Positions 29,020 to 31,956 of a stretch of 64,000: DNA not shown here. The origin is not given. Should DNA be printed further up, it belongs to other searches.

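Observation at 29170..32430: Higher-GC island next to a tRNA cluster: 878-aa protein with variant metallophosphoesterase motifs plus a divergently oriented SprT-like HExxH protease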

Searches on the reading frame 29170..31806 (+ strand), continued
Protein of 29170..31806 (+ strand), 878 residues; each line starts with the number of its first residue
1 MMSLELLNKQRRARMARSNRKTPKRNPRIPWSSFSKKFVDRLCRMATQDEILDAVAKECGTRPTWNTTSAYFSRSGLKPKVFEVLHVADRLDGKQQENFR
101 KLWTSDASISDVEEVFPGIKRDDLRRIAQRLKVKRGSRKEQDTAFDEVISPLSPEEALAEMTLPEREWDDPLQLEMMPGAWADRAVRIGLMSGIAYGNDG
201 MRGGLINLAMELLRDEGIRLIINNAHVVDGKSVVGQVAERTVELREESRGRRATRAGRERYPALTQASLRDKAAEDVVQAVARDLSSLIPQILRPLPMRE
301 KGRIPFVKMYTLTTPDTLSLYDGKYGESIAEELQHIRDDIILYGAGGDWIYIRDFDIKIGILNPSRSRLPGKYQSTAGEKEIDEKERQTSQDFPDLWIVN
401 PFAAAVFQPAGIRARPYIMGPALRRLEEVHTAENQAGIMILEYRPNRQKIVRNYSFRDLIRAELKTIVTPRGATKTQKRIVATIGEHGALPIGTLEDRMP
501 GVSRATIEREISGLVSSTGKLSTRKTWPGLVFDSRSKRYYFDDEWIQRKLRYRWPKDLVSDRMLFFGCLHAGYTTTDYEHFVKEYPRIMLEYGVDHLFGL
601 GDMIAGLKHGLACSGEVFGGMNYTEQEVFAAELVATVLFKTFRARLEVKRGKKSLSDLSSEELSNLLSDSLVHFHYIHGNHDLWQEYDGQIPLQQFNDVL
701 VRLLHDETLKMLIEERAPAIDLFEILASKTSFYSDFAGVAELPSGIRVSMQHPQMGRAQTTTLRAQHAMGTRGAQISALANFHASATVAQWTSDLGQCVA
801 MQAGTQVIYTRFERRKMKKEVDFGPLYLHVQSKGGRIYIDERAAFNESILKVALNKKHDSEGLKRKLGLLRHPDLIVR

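Call 46: predict_structure(alignment_id=A2)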
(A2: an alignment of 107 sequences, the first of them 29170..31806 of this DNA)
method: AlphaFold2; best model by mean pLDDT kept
length: 878 residues; sequences in the alignment: 107
mean_pLDDT: 93.0   pTM: 0.83
mean pLDDT of the five models: 93.0, 92.6, 92.5, 92.4, 92.3
residues with pLDDT >= 90: 739; 70-90: 89; 50-70: 27; < 50: 23
segments of 3 or more residues with pLDDT < 50: 18-25, 138-146, 875-878
pLDDT, mean of each block of 10 residues (from residue 1): 65 58 57 93 91 94 88 85 69 92 85 90 87 69 53 94 93 97 97 97 98 98 97 97 96 75 96 97 98 95 94 87 96 98 97 96 93 96 97 98 97 97 93 96 97 98 98 98 98 98 98 94 96 98 97 98 98 98 98 98 97 96 98 98 98 97 98 98 97 98 98 98 97 96 98 95 96 96 98 98 98 93 98 98 98 95 96 57
secondary structure, 60 per line:
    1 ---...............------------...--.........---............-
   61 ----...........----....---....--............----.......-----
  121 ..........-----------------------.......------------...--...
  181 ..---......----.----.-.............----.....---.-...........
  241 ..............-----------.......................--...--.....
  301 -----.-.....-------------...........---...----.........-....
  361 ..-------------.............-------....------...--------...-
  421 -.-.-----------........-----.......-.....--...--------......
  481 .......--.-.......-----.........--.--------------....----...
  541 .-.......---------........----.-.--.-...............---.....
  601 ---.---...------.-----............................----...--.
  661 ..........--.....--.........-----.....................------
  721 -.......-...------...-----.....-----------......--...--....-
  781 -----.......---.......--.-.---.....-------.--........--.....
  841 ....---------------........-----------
elements in order (helices of 4 or more, strands of 3 or more residues): H4-18 H36-44 H48-59 H65-75 H80-83 H87-90 H93-104 H109-115 H121-130 H154-160 E173-175 H178-182 E186-191 H203-215 E220-224 H230-254 H266-288 E291-293 H296-300 E308-312 H326-336 E340-342 E347-352 E357-362 H376-388 E396-399 E406-408 E417-419 E436-443 E449-455 H457-461 H475-487 H492-498 H504-512 E530-533 E538-541 H543-549 E559-566 H578-592 E596-600 H623-650 H660-670 E673-677 H680-688 H694-714 H722-728 E730-732 E739-741 E747-751 H763-768 E776-779 E786-792 E796-802 H811-815 E826-833 E836-844 H860-867

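Call 50: fold_search(model_id=the predicted structure, library=pdb)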
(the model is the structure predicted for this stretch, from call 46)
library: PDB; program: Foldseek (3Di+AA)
matches with E <= 10: 725; with E <= 0.001: 52
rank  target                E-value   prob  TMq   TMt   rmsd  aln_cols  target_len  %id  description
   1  7ov2_A                2.5e-06  1.00  0.16  0.40   8.5       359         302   10  Crystal structure of pig purple acid phosphatase in complex with L-glutamine, (poly)ethylene glycol fragments and glyc (released 2022-01-12)
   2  8ppt_A                3.1e-06  1.00  0.20  0.37   7.0       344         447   11  Pyrococcus abyssi DNA polymerase D (PolD) in its editing mode bound to a primer/template substrate containing a mismat (released 2023-12-20)
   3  1ute_A                6.8e-06  1.00  0.17  0.42   7.3       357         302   10  PIG PURPLE ACID PHOSPHATASE COMPLEXED WITH PHOSPHATE (released 1999-10-01)
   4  1qhw_A                2.3e-05  1.00  0.17  0.40   8.9       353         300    7  PURPLE ACID PHOSPHATASE FROM RAT BONE (released 1999-09-15)
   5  6t8h_A                2.4e-05  1.00  0.21  0.41   5.2       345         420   12  Cryo-EM structure of the DNA-bound PolD-PCNA processive complex from P. abyssi (released 2020-03-04)
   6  9f29_A                3.4e-05  1.00  0.15  0.27  16.7       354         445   11  Pyrococcus abyssi PolD in complex with Rpa2 winged-helix domain class 1 (composite map) (released 2024-12-04)
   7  9f2a_A                4.8e-05  1.00  0.17  0.31  14.1       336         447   10  Pyrococcus abyssi PolD in complex with Rpa2 winged-helix domain class 2 (composite map) (released 2024-12-04)
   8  5dny_A                8.4e-05  1.00  0.15  0.34  10.6       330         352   12  Structure of the ATPrS-Mre11/Rad50-DNA complex (released 2016-02-24)
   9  9bi5_A                8.9e-05  1.00  0.17  0.32   9.9       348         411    7  Apo form Mre11-Rad50 complex (released 2025-08-06)
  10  4lu9_D                8.9e-05  1.00  0.16  0.36  10.9       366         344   12  Crystal structure of E.coli SbcD at 2.5 angstrom resolution (released 2014-08-27)
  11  1qfc                  9.4e-05  1.00  0.16  0.43  10.0       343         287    7  STRUCTURE OF RAT PURPLE ACID PHOSPHATASE (released 2000-04-10)
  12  9bi4_A                1.3e-04  1.00  0.18  0.30  13.7       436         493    9  cryo EM structure of dsDNA bound Mre11-Rad50 complex (released 2025-01-15)
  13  2a22_B                1.4e-04  1.00  0.15  0.55  14.9       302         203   11  Structure of Vacuolar Protein Sorting 29 from Cryptosporidium Parvum (released 2005-08-16)
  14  3tho_B                1.4e-04  1.00  0.16  0.34   9.0       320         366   11  Crystal structure of Mre11:Rad50 in its ATP/ADP bound state (released 2011-10-12)
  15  6hms_A                1.5e-04  1.00  0.18  0.36  16.8       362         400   10  Cryo-EM map of DNA polymerase D from Pyrococcus abyssi in complex with DNA (released 2019-01-30)
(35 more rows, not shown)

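Call 76: search_protein_families(library=pfam, alignment_id=A3, max_evalue=0.1)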
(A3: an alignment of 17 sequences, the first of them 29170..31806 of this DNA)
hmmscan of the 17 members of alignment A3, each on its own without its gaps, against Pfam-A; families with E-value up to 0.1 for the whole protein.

A. member 1, window:29170-31806:+ (878 aa): 0 families

B. families by the number of members that match (of 17 scanned): 13 families
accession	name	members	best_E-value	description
PF00149.33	Metallophos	5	0.003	Calcineurin-like phosphoesterase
PF08279.18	HTH_11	3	0.015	HTH domain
PF10518.14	TAT_signal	1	0.00056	TAT (twin-arginine translocation) pathway signal sequence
PF22181.1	TarS_linker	1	0.00084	Glycosyl transferase TarS linker domain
PF00249.37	Myb_DNA-binding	1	0.0018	Myb-like DNA-binding domain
PF16053.10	MRP-S34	1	0.004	Mitochondrial 28S ribosomal protein S34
PF13936.12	HTH_38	1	0.0071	Helix-turn-helix domain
PF08220.18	HTH_DeoR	1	0.029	DeoR-like helix-turn-helix domain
PF01022.26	HTH_5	1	0.049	Bacterial regulatory protein, arsR family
PF19088.6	TUTase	1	0.083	TUTase nucleotidyltransferase domain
PF12105.13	SpoU_methylas_C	1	0.084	SpoU, rRNA methylase, C-terminal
PF03070.21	TENA_THI-4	1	0.092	TENA/THI-4/PQQC family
PF09385.16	HisK_N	1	0.093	Histidine kinase N terminal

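Call 78: list_cluster_members(proteins=[P0004, P0016, P0024, P0040, P0060, P0088, P0101, P0121, P0128, P0138])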
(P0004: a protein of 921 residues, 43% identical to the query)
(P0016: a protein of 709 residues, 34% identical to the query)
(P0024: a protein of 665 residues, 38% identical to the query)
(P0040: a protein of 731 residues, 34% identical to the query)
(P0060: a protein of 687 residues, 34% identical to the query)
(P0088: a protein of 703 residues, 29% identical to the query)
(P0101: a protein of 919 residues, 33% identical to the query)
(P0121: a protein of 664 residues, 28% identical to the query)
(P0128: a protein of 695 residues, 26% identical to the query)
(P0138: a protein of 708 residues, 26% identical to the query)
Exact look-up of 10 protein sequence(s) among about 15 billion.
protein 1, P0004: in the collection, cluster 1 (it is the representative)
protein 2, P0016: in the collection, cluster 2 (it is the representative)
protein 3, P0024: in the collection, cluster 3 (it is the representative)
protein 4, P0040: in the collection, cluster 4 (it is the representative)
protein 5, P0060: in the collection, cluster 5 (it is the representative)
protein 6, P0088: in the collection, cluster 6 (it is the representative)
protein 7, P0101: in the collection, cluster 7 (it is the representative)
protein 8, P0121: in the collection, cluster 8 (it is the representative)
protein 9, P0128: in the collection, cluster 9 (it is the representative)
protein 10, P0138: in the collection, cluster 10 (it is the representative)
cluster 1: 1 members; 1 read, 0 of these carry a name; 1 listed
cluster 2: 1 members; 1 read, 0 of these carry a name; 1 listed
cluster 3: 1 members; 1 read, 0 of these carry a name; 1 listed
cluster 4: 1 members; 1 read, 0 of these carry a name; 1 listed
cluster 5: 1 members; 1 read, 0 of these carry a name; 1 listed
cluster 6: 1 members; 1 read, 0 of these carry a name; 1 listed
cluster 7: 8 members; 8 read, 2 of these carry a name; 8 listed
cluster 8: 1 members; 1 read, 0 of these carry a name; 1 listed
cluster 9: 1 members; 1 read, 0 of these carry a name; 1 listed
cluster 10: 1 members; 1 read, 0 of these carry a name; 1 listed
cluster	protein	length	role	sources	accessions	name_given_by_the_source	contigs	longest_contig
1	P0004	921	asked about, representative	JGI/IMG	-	-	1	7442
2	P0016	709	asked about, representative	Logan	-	-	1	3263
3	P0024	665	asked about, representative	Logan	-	-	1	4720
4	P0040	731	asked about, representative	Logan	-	-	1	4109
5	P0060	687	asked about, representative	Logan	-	-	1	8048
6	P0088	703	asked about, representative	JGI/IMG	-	-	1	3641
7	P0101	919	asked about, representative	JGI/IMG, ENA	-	-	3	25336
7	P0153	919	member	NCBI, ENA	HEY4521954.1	MAG TPA: hypothetical protein VJH05_02335 [Candidatus Paceibacterota bacterium]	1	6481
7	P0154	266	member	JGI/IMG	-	hypothetical protein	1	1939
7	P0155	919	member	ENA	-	-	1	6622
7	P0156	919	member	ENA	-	-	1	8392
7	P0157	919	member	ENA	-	-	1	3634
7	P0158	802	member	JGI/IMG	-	-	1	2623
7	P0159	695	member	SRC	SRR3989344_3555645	-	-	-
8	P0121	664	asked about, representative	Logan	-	-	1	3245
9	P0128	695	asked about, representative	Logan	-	-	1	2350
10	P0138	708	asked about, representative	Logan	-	-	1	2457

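Call 79: find_encoding_contigs(protein=P0101, flank=10000, max_places=3)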
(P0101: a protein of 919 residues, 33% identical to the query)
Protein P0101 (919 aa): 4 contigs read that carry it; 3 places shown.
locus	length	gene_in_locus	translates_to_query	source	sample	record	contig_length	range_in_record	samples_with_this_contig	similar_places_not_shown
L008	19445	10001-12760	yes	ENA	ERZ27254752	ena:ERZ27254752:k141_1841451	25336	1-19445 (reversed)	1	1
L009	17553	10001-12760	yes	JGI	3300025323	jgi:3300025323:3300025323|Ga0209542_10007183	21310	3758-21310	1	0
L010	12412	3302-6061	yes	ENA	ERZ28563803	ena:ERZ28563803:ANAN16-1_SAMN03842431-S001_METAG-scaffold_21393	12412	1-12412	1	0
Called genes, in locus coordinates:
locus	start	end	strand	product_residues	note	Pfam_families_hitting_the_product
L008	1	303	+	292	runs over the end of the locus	PF01116:F_bP_aldolase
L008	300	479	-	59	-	-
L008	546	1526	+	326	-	PF00389:2-Hacid_dh, PF03446:NAD_binding_2 (faint), PF02826:2-Hacid_dh_C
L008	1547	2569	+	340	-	PF11141:DUF2914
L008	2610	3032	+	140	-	-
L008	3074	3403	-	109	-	-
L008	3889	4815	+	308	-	PF01565:FAD_binding_4, PF02873:MurB_C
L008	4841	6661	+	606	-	PF13304:AAA_21 (faint), PF00005:ABC_tran, PF02463:SMC_N (weak)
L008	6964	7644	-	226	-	PF00702:Hydrolase, PF13419:HAD_2, PF13242:Hydrolase_like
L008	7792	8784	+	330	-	PF01018:GTP1_OBG, PF01926:MMR_HSR1, PF02421:FeoB_N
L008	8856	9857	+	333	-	PF00478:IMPDH, PF01070:FMN_dh (weak), PF03060:NMO (weak)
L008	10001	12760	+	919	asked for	-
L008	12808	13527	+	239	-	PF02618:YceG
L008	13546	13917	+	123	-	PF00886:Ribosomal_S16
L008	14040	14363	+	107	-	PF13083:KH_KhpA-B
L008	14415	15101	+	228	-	PF01746:tRNA_m1G_MT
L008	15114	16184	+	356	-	PF00232:Glyco_hydro_1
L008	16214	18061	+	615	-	PF00892:EamA (weak), PF02449:Glyco_hydro_42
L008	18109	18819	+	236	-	PF00480:ROK, PF01869:BcrAD_BadFG (faint), PF00480:ROK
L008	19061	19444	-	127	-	?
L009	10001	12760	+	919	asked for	-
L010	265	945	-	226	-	PF00702:Hydrolase, PF13419:HAD_2, PF13242:Hydrolase_like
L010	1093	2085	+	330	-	PF01018:GTP1_OBG, PF01926:MMR_HSR1, PF02421:FeoB_N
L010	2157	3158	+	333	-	PF00478:IMPDH, PF01070:FMN_dh (weak), PF03060:NMO (weak)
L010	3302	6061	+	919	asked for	-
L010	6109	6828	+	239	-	PF02618:YceG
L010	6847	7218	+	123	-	PF00886:Ribosomal_S16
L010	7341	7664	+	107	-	PF13083:KH_KhpA-B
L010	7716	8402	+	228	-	PF01746:tRNA_m1G_MT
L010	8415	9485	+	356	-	PF00232:Glyco_hydro_1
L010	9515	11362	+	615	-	PF00892:EamA (weak), PF02449:Glyco_hydro_42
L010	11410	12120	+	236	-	PF00480:ROK, PF01869:BcrAD_BadFG (faint), PF00480:ROK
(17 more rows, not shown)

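Call 80: find_encoding_contigs(protein=P0060, flank=10000, max_places=2)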
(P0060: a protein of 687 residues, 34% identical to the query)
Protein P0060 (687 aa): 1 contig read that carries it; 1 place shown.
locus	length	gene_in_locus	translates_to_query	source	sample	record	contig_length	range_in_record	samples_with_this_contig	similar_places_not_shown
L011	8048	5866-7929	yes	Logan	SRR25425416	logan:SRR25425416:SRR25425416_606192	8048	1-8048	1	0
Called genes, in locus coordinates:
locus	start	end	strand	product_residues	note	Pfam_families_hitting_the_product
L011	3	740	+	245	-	?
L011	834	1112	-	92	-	-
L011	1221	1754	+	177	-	PF01209:Ubie_methyltran, PF01728:FtsJ, PF13489:Methyltransf_23, PF01135:PCMT, PF13847:Methyltransf_31, PF08241:Methyltransf_11, PF08242:Methyltransf_12, PF13649:Methyltransf_25, +3 more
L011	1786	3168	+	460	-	PF01547:SBP_bac_1, PF13416:SBP_bac_8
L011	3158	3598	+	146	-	PF18895:T4SS_pilin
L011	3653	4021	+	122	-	PF04956:TrbC, PF18895:T4SS_pilin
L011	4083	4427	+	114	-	PF18895:T4SS_pilin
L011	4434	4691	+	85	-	PF18895:T4SS_pilin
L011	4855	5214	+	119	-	-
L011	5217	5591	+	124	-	-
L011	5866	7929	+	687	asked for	-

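Call 81: list_cluster_members(proteins=[P0017, P0021, P0022, P0025, P0029, P0043, P0048, P0066, P0072, P0111])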
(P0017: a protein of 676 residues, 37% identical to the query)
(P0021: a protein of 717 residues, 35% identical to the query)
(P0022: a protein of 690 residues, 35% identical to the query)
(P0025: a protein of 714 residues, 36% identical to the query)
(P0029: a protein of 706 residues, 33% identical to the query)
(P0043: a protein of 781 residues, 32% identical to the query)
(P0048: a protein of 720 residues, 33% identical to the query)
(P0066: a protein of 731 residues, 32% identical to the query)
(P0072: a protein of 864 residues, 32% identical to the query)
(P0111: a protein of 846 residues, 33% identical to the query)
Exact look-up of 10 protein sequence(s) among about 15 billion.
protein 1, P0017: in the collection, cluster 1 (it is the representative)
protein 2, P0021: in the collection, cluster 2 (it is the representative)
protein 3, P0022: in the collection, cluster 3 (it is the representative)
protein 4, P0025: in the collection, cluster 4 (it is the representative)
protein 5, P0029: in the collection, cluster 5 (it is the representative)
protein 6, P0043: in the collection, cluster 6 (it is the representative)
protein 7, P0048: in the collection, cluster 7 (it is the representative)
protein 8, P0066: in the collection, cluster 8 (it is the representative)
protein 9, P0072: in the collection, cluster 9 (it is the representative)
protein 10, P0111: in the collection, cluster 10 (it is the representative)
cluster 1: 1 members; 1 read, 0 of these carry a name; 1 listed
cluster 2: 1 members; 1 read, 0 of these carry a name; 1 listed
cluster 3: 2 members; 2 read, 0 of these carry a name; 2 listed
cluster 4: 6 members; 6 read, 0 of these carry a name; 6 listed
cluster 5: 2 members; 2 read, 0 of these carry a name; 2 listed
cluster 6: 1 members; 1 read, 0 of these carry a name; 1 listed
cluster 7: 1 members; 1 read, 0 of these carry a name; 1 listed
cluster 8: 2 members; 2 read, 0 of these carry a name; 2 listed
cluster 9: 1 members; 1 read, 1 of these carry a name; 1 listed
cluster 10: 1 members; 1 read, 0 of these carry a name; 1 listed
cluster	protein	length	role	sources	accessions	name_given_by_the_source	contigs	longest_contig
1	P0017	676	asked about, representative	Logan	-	-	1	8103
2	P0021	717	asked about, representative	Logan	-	-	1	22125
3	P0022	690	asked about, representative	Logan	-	-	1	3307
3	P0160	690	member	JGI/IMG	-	-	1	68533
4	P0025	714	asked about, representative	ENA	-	-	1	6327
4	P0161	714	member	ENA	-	-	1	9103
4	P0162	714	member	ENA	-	-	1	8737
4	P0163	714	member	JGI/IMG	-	-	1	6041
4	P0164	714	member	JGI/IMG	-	-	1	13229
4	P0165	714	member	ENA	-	-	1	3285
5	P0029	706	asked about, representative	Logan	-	-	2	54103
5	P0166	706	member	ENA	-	-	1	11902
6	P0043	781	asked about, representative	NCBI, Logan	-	-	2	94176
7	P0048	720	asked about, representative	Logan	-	-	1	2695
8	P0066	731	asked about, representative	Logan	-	-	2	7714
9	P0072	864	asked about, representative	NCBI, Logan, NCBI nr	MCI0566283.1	hypothetical protein L0Y46_03745 [bacterium] | hypothetical protein [bacterium]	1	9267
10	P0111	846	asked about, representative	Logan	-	-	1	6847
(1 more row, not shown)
